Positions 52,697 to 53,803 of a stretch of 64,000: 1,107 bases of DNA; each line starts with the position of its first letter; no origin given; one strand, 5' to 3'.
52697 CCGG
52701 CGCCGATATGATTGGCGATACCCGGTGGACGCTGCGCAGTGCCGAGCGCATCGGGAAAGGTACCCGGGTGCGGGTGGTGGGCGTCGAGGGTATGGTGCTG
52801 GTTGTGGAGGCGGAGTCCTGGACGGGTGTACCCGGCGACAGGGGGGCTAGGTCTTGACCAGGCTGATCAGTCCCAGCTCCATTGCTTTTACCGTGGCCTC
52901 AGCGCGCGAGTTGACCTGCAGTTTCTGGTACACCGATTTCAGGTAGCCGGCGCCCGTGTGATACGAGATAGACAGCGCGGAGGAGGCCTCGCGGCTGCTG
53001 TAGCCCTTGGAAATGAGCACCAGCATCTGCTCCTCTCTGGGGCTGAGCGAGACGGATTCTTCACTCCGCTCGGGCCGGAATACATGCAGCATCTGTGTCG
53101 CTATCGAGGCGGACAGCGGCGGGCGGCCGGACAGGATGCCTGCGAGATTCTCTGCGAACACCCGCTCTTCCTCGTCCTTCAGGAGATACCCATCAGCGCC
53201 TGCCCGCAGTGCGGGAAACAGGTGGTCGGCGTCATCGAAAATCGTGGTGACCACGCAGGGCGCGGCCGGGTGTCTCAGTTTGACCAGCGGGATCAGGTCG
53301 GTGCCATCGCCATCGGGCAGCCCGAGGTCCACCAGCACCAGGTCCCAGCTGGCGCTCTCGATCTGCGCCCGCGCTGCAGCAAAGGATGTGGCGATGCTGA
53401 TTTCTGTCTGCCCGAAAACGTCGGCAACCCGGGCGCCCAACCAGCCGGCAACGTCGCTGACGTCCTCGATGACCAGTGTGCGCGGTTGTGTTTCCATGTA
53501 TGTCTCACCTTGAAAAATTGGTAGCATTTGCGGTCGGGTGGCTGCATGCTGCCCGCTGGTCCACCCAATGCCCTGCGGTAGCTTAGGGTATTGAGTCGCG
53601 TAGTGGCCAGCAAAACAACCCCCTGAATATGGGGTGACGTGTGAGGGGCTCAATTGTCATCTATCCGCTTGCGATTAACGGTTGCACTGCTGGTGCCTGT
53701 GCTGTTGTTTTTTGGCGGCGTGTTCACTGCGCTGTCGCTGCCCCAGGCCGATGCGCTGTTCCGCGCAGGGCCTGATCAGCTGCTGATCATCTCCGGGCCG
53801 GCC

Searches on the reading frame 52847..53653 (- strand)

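Call 58: search_protein_families(library=pfam, proteins=[window:52847-53653:-], max_evalue=0.01)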
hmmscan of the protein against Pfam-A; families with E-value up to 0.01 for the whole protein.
window:52847-53653:- (268 aa): 2 families
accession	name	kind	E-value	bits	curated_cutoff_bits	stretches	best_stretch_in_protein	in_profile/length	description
PF00072.30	Response_reg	-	3.6e-13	50.1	30.2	1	60-165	2-105/111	Response regulator receiver domain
PF00196.25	GerE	-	1.5e-11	44.1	23.5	1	202-257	2-57/57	Bacterial regulatory proteins, luxR family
